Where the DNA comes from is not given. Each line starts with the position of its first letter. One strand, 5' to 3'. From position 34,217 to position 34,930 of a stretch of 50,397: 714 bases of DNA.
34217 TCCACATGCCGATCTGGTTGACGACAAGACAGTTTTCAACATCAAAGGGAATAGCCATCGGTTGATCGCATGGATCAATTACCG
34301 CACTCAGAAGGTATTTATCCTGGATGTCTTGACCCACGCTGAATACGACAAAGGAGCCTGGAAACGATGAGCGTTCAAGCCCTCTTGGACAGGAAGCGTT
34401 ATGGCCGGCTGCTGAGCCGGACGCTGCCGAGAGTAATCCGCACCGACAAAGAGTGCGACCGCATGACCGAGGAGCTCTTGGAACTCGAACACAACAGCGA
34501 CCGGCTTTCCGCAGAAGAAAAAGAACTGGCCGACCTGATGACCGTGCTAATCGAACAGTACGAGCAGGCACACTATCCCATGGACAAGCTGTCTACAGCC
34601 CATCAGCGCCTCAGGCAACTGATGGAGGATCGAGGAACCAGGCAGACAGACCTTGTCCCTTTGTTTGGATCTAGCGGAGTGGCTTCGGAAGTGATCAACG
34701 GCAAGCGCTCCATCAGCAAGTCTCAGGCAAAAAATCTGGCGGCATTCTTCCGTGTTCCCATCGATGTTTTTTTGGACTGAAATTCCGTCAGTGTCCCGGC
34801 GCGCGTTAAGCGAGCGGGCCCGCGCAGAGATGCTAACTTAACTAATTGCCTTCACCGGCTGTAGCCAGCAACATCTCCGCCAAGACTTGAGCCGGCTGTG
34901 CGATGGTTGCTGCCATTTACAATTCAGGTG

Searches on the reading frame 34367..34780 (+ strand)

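Call 15: search_protein_families(library=pfam, proteins=[window:34367-34780:+], max_evalue=0.01)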
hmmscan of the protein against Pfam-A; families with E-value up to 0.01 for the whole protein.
window:34367-34780:+ (137 aa): 2 families
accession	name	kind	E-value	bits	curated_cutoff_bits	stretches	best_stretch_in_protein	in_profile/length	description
PF01381.28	HTH_3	-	0.0019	18.7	23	1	82-135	1-55/55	Helix-turn-helix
PF15554.11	FSIP1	-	0.0028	17.2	27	1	22-94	269-340/396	FSIP1 family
